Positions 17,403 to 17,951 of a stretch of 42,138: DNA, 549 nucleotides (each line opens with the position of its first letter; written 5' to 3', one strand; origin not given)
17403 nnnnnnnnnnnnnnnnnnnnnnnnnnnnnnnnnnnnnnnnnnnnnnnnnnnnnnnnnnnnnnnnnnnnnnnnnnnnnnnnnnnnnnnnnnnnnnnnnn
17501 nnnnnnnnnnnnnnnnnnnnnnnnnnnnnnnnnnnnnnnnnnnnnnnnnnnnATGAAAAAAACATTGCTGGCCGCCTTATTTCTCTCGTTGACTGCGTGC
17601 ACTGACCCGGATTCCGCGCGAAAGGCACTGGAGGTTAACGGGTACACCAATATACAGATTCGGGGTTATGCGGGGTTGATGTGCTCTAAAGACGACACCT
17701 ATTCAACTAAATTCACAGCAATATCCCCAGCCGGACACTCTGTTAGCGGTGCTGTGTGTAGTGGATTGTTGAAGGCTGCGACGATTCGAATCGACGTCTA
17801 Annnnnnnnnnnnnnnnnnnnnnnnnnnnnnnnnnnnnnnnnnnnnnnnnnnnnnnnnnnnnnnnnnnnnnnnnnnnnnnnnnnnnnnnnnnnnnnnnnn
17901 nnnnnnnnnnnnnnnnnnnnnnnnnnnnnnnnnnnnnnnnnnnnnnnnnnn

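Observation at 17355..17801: Lysis cassette ends with two tandem small lipoproteins instead of a recognisable Rz/Rz1 spanin pair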

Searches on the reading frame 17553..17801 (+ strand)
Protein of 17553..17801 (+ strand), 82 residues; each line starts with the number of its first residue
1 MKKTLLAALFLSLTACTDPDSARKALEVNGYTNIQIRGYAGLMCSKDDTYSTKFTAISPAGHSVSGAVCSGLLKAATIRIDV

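Call 3: search_protein_families(library=pfam, proteins=[window:17553-17801:+], max_evalue=1)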
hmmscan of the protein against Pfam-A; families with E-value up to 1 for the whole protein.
window:17553-17801:+ (82 aa): 1 family
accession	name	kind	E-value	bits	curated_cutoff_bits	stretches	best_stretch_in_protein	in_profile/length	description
PF14555.12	UBA_4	-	0.02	15.1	21.8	1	9-30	6-26/43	UBA-like domain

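Call 4: search_protein_families(library=phrogs, proteins=[window:17553-17801:+], max_evalue=1)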
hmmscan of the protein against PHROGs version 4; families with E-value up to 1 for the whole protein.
window:17553-17801:+ (82 aa): 2 families
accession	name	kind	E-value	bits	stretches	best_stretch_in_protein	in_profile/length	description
phrog_902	-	unknown function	9.9e-24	85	1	1-80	8-99/118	-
phrog_542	-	unknown function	0.11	14.1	1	1-21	1-26/97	-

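Call 8: search_dna_similar(query=window:17553-17798:+, collection=phages, mode=protein, max_rows=40, max_evalue=0.01)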
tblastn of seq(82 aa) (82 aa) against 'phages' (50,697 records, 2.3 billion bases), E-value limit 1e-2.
Records with a match: 1072; places in all: 1075; records where one place covers at least 80% of the query: 127.
Best place of each record, by identity: 60-80% 2; <60% 1070.
By first word of the organism name: Escherichia 422; Klebsiella 251; Shigella 65; Enterobacter 55; Enterobacteria 40; Serratia 27; Yersinia 26; Citrobacter 25; Cronobacter 17; Aeromonas 16; and 33 more.
By host as written in the record: Escherichia coli 199; - 106; Klebsiella pneumoniae 84; Escherichia coli B 24; Shigella sp. 19; Enterobacter cloacae 15; Yersinia pseudotuberculosis 14; Klebsiella sp. M5a1 12; and 282 more.
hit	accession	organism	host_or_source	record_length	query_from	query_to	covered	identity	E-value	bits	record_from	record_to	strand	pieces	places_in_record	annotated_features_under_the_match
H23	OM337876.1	Klebsiella phage KP182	Klebsiella pneumoniae CEMTC 1967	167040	1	81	99%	52.4%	4e-14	71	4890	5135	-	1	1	hypothetical protein (x2)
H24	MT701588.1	Klebsiella phage Metamorpho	Klebsiella aerogenes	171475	1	81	99%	52.4%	3e-13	68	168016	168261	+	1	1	putative lipoprotein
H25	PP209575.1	Klebsiella phage vB_KpnM_W1W2-10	Klebsiella pneumoniae KBN10P05309 ...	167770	1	81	99%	51.2%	6e-13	67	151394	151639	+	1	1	record has no annotation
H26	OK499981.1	Klebsiella phage vB_KaeM_Merci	Klebsiella aerogenes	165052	1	81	99%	51.2%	7e-13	67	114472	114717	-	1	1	hypothetical protein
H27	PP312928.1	Klebsiella phage vB_KpnM_W15-2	Klebsiella pneumoniae ATCC 13883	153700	1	81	99%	51.2%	7e-13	67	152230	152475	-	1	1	record has no annotation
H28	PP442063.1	Klebsiella phage Phi_KR1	Klebsiella pneumoniae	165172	1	81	99%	51.2%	7e-13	67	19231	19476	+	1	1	hypothetical protein (x2)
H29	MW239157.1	Klebsiella phage vB_KpnM_17-11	Klebsiella pneumoniae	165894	1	81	99%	51.2%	7e-13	67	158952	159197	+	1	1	hypothetical protein (x2)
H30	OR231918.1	Klebsiella phage pzk-kv19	Klebsiella variicola kv19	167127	1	81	99%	51.2%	7e-13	67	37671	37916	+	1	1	hypothetical protein (x2)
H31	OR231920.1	Klebsiella phage pzk-kv6-1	Klebsiella variicola kv6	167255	1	81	99%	51.2%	7e-13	67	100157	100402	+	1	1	hypothetical protein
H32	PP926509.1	Klebsiella phage PMBT63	Klebsiella pneumoniae DSM30104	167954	1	81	99%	51.2%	7e-13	67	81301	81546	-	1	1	hypothetical protein (x2)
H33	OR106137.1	Klebsiella phage ValerieMcCarty03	Klebsiella oxytoca clinical isolate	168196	1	81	99%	51.2%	7e-13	67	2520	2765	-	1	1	putative lipoprotein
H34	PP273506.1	Klebsiella phage vB_KpnM_W2-7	Klebsiella pneumoniae KBN10P05309 ...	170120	1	81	99%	51.2%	7e-13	67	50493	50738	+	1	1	record has no annotation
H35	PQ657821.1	Klebsiella phage Roth77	Klebsiella sp. CFI_131-KPC-2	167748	1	81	99%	51.2%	1e-12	66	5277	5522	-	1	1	hypothetical protein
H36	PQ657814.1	Klebsiella phage Roth67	Klebsiella sp. NCTC 13438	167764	1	81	99%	51.2%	1e-12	66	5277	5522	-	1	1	hypothetical protein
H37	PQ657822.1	Klebsiella phage Roth78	Klebsiella sp. CFI_131-KPC-2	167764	1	81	99%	51.2%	1e-12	66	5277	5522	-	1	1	hypothetical protein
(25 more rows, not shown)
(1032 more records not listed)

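Call 11: get_annotated_region(hit=H24, flank=3000)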
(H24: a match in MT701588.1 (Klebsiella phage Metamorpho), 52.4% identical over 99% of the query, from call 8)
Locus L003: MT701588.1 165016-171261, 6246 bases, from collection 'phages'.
description: Klebsiella phage Metamorpho, complete genome.
organism: Klebsiella phage Metamorpho (NCBI taxid 2767580)
taxonomy: Viruses; Duplodnaviria; Heunggongvirae; Uroviricota; Caudoviricetes; Straboviridae; Tevenvirinae; Jiaodavirus
host: Klebsiella aerogenes; source: wastewater; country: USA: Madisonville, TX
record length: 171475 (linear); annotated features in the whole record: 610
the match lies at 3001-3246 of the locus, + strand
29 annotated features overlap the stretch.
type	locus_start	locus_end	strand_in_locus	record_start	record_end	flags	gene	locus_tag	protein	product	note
CDS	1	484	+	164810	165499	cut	-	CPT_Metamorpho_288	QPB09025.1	DexA-like exonuclease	NP_049629.1 [ protein = DexA exonuclease A] [ Organism = Escherichia T4 Bacteriophage] [ e-value = 2.17106e-117]; ...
regulatory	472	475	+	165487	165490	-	-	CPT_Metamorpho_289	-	ribosome_binding_site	-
CDS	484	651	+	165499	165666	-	-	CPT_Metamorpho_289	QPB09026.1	hypothetical protein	-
regulatory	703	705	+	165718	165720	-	-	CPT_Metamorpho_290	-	ribosome_binding_site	-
CDS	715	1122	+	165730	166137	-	-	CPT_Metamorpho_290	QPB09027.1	SH3 domain protein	InterPro:IPR008991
regulatory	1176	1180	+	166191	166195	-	-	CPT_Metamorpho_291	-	ribosome_binding_site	-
CDS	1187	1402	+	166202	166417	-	-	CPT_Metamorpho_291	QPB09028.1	Cef-like tRNA modification protein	ref|NP_049625.1| cef modifier of suppressor tRNAs [Escherichia virus T4] [ e-value =2.00322e-13]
regulatory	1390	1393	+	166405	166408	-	-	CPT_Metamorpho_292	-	ribosome_binding_site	-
CDS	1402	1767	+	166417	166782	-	-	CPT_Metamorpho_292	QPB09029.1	hypothetical protein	-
regulatory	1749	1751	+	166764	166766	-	-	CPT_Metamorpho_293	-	ribosome_binding_site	-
CDS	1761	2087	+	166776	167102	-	-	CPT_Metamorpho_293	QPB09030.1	hypothetical protein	-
regulatory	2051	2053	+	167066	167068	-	-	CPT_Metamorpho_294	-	ribosome_binding_site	-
CDS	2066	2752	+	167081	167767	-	-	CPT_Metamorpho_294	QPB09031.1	hypothetical protein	-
regulatory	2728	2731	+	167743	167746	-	-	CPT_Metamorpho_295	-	ribosome_binding_site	-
CDS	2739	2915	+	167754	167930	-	-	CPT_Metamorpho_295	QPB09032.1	hypothetical protein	2M6O_A [ protein = Uncharacterized protein; RbpA, RNAP, Sigma factor, TRANSCRIPTION] [ Organism = Streptomyces ...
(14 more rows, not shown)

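Call 18: find_homologous_proteins(query=window:17553-17798:+, max_evalue=0.001)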
Query seq(82 aa) (82 aa): 2 proteins with E <= 0.001 among 3 candidates.
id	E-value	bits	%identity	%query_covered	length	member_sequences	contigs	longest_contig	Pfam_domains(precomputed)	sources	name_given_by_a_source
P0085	4.9e-46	171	100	100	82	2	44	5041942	-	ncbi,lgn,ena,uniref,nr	ncbi:hypothetical protein D9J30_03380 [Escherichia coli]|uniref:Lipoprotein n=1 Tax=Escherichia coli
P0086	1.7e-20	90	64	80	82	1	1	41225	-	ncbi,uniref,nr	ncbi:hypothetical protein [Pandoraea bronchicola]|uniref:Lipoprotein n=1 Tax=Pandoraea bronchicola T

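Call 28: search_dna_similar(query=window:17553-17798:+, collection=phages, mode=protein, max_rows=60, max_evalue=0.01, rows=spread)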
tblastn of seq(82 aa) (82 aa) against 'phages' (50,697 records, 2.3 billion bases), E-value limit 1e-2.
Records with a match: 1072; places in all: 1075; records where one place covers at least 80% of the query: 127.
Best place of each record, by identity: 60-80% 2; <60% 1070.
By first word of the organism name: Escherichia 422; Klebsiella 251; Shigella 65; Enterobacter 55; Enterobacteria 40; Serratia 27; Yersinia 26; Citrobacter 25; Cronobacter 17; Aeromonas 16; and 33 more.
By host as written in the record: Escherichia coli 199; - 106; Klebsiella pneumoniae 84; Escherichia coli B 24; Shigella sp. 19; Enterobacter cloacae 15; Yersinia pseudotuberculosis 14; Klebsiella sp. M5a1 12; and 282 more.
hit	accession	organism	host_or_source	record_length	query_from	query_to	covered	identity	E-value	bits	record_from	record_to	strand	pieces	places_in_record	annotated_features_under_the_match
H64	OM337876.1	Klebsiella phage KP182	Klebsiella pneumoniae CEMTC 1967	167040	1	81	99%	52.4%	4e-14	71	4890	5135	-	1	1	hypothetical protein (x2)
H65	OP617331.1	Serratia phage vB_SspM_LC53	Serratia sp. ATCC 39006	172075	1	81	99%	50.0%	2e-13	69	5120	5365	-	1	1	hypothetical protein | family putative regulatory protein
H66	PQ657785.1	Klebsiella phage Roth01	Klebsiella sp. CFI_108_OXA181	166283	1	81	99%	50.0%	4e-12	65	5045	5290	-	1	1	hypothetical protein (x3)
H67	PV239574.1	Klebsiella phage ATCCa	Klebsiella pneumoniae ATCC13883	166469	1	81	99%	50.0%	4e-12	65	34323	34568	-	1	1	hypothetical protein (x2)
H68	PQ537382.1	Klebsiella phage 15882-6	Klebsiella pneumoniae MRSN15882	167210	1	81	99%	50.0%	4e-12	65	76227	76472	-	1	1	hypothetical protein (x2)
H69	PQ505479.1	Klebsiella phage vB_VIPKPNOM02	Klebsiella pneumoniae ATCC 13883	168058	1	81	99%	50.0%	4e-12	65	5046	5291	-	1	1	hypothetical protein (x2)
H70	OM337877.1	Klebsiella phage KP185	Klebsiella quasipneumoniae CEMTC 1756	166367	1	81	99%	48.8%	3e-12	65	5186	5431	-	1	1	lipoprotein | hypothetical protein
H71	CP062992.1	Klebsiella phage AShe-2020a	Klebsiella pneumoniae strain CriePir26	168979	1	81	99%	46.3%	2e-11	63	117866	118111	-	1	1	record has no annotation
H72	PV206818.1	Vibrio phage vB_CoeS_P1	Vibrio hepatarius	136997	18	81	78%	54.7%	9e-16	75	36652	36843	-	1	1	hypothetical protein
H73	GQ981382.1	Shigella phage SP18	Shigella sonnei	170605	18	81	78%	53.8%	6e-13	67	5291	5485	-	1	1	gp39.1: hypothetical protein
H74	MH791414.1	Aeromonas phage Aswh_1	Aeromonas salmonicida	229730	18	81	78%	53.0%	2e-11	63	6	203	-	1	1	hypothetical protein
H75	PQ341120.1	Escherichia phage EAWsc9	Escherichia coli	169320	18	81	78%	52.3%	1e-12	66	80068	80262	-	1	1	lipoprotein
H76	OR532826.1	Klebsiella phage RCIP0032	Klebsiella pneumoniae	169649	18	81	78%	52.3%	1e-12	66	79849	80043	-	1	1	hypothetical protein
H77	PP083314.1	Vibrio phage VB_VaC_SRILMA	Vibrio alginolyticus CECT 521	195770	18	81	78%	51.6%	2e-16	77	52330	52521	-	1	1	hypothetical protein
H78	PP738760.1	Klebsiella phage vB_KpnM_Lion_ER11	Klebsiella pneumoniae 1100975 (ATCC ...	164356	18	81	78%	50.8%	7e-12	64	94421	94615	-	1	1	hypothetical protein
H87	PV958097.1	Escherichia phage T2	Escherichia coli K-12 BW25113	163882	18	79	76%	50.8%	2e-10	60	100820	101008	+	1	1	hypothetical protein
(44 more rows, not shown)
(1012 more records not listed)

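Call 33: get_annotated_region(hit=H87, flank=1200)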
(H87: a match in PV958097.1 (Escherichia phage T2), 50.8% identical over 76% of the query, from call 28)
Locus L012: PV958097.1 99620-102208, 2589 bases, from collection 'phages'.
description: Escherichia phage T2 ymfE mutant, complete genome.
organism: Escherichia phage T2 (NCBI taxid 2060721)
taxonomy: Viruses; Duplodnaviria; Heunggongvirae; Uroviricota; Caudoviricetes; Pantevenvirales; Straboviridae; Tevenvirinae; Tequatrovirus; Tequatrovirus T2
host: Escherichia coli K-12 BW25113; source: -; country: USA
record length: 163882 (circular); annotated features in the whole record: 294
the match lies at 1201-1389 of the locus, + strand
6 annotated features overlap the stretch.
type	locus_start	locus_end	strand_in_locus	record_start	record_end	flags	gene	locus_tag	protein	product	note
CDS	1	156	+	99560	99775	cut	-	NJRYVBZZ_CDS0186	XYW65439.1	cef modifier of supressor tRNAs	-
CDS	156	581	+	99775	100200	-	-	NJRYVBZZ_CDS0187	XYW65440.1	hypothetical protein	-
CDS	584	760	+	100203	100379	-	-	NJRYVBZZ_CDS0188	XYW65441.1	FmdB-like transcriptional regulator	-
CDS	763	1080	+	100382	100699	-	-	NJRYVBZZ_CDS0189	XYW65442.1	hypothetical protein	-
CDS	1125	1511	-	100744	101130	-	-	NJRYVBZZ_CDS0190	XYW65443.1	hypothetical protein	-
CDS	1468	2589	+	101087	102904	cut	-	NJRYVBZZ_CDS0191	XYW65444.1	DNA topoisomerase II large subunit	-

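Call 35: get_annotated_region(hit=H73, flank=600)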
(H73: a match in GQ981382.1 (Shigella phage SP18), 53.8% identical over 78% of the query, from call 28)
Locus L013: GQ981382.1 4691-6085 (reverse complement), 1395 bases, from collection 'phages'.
description: Shigella phage SP18, complete genome.
organism: Shigella phage SP18 (NCBI taxid 645664)
taxonomy: Viruses; Duplodnaviria; Heunggongvirae; Uroviricota; Caudoviricetes; Straboviridae; Tevenvirinae; Gaprivervirus; Gaprivervirus sp18
host: Shigella sonnei; source: -; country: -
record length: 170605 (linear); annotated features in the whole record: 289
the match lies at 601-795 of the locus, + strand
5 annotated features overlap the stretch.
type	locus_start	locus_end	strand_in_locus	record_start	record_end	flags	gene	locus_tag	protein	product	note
CDS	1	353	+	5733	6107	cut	goF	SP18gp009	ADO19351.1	putative RNA metabolism modulator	similar to goF putative RNA metabolism modulator of Enterobacteria phage JS98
CDS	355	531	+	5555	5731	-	gp39.2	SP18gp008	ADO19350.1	hypothetical protein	similar to gp39.2 hypothetical protein of Enterobacteria phage JS98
CDS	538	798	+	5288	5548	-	gp39.1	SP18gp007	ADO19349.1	hypothetical protein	similar to gp39.1 hypothetical protein of Enterobacteria phage JS98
CDS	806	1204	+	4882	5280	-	-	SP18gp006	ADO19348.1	hypothetical protein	similar to RB69ORF005c hypothetical protein of Enterobacteria phage RB69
CDS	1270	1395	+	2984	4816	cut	gp39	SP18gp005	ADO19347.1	topoisomerase II large subunit N-terminal region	similar to gp39 topoisomerase II large subunit N-terminal region of Enterobacteria phage JS98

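Call 39: find_homologous_proteins(query=A2, max_evalue=0.001)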
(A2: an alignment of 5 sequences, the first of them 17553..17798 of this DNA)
Query A2 (5 sequences) (82 aa, profile of the alignment): 772 proteins with E <= 0.001 among 3071 candidates; the best 120 are listed.
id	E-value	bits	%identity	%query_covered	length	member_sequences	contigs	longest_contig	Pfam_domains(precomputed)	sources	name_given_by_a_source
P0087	1.8e-41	158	54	93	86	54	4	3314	-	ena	-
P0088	3.6e-41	157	54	99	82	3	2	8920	-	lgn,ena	-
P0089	1.5e-40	155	51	91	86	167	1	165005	-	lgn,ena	-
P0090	2.1e-40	154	49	99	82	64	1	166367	-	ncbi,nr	ncbi:lipoprotein [Klebsiella phage KP185]|nr:lipoprotein [Klebsiella phage KP185]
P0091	3.3e-40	153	54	93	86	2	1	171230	-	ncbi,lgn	-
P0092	3.8e-40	153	52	93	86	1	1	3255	-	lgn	-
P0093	7.2e-40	152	49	99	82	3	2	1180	-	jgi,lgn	jgi:hypothetical protein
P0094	1.0e-39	152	46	99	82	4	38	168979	-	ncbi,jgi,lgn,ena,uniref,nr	ncbi:hypothetical protein KMI12_121 [Klebsiella phage KMI12]|jgi:hypothetical protein|uniref:Lipopro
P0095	1.6e-39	151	53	93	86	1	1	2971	-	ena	-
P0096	8.5e-39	149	52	93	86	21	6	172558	-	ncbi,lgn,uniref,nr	ncbi:gp39.1 hypothetical protein [Escherichia phage JS98]|uniref:Lipoprotein n=3 Tax=Caudoviricetes 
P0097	1.2e-38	148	52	93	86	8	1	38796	-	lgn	-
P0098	3.0e-38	147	51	99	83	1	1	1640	-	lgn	-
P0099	4.0e-38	147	52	93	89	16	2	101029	-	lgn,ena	-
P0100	1.9e-37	145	48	98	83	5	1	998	-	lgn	-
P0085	4.1e-37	144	100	100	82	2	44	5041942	-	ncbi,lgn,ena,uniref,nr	ncbi:hypothetical protein D9J30_03380 [Escherichia coli]|uniref:Lipoprotein n=1 Tax=Escherichia coli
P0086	4.2e-37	144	64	80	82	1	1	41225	-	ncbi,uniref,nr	ncbi:hypothetical protein [Pandoraea bronchicola]|uniref:Lipoprotein n=1 Tax=Pandoraea bronchicola T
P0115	1.5e-34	135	56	99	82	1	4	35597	-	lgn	-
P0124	3.6e-33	131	56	99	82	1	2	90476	-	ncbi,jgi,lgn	jgi:hypothetical protein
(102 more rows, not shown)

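Call 40: find_encoding_contigs(protein=P0086, flank=5000, max_places=3)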
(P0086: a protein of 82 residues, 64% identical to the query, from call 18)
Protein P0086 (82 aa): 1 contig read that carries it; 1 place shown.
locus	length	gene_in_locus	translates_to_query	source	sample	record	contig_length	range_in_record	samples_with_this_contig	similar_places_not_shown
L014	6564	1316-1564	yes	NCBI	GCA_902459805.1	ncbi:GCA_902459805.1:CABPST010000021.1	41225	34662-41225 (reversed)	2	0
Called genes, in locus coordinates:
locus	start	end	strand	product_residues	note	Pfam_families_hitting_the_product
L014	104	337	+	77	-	-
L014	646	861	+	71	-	-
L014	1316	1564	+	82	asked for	-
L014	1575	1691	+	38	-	-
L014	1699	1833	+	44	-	-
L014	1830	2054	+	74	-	-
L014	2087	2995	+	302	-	PF04381:RdgC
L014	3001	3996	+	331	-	-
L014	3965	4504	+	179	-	-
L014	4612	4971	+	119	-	-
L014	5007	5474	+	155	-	-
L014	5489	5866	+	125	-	-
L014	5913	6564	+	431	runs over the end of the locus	PF00078:RVT_1 (weak)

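Call 41: find_encoding_contigs(protein=P0124, flank=5000, max_places=3)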
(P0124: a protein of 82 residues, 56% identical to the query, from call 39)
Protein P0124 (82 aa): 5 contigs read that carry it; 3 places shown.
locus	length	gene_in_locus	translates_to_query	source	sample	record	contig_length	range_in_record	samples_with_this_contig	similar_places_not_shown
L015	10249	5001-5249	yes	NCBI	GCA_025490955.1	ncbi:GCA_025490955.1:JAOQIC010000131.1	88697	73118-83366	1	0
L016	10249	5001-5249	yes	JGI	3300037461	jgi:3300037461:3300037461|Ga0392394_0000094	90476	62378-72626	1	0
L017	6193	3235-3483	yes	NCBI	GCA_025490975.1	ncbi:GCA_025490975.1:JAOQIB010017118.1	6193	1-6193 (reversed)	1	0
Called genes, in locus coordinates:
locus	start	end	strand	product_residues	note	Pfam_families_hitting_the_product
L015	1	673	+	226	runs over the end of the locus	-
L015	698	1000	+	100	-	-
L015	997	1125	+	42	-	-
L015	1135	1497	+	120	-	-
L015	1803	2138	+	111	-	-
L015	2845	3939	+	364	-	PF01068:DNA_ligase_A_M, PF14743:DNA_ligase_OB_2 (weak)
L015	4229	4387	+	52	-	-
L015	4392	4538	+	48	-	-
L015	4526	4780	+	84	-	PF23978:DUF7303 (faint)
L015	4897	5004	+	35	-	-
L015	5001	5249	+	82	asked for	-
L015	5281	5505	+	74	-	-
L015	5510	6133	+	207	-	-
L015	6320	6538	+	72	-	-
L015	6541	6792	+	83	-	-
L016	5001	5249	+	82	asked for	-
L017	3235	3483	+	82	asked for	-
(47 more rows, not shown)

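Call 42: find_encoding_contigs(protein=P0115, flank=5000, max_places=3)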
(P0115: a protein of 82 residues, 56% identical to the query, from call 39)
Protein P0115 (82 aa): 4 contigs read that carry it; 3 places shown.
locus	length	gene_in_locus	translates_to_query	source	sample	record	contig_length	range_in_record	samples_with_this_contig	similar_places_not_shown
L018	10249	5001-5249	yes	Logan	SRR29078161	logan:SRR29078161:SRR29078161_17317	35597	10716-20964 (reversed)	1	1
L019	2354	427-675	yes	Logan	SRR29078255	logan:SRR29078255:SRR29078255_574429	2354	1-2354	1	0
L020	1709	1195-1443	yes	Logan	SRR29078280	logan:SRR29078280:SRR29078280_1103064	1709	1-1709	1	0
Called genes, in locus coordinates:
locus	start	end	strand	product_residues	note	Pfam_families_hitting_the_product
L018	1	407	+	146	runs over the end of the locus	-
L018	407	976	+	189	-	-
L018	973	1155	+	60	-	-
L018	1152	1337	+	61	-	-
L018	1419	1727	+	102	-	PF11171:DUF2958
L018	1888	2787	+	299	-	PF01068:DNA_ligase_A_M, PF14743:DNA_ligase_OB_2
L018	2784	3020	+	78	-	-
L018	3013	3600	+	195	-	-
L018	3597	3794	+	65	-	-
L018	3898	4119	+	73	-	-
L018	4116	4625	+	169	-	PF18143:HAD_SAK_2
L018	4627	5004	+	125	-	-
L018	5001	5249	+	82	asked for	-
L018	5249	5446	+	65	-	-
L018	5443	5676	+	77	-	-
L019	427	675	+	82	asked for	-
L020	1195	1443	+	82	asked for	-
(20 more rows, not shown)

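Call 49: predict_structure(alignment_id=A3)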
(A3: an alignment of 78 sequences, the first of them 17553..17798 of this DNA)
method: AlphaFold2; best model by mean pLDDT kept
length: 82 residues; sequences in the alignment: 78
mean_pLDDT: 83.8   pTM: 0.70
mean pLDDT of the five models: 83.8, 83.5, 82.6, 81.4, 80.5
residues with pLDDT >= 90: 39; 70-90: 27; 50-70: 16; < 50: 0
segments of 3 or more residues with pLDDT < 50: none
pLDDT, mean of each block of 10 residues (from residue 1): 65 74 94 92 76 95 93 83 80
secondary structure, 60 per line:
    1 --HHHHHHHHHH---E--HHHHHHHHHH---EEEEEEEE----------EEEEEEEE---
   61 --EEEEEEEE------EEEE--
elements in order: H3-12 H19-28 E32-39 E50-57 E63-70 E77-80

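Call 52: search_solved_structures(query=A3, max_evalue=1)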
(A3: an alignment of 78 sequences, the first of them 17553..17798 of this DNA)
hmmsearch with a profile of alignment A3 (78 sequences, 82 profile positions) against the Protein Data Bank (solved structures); distinct sequences matched with E-value up to 1: 0.
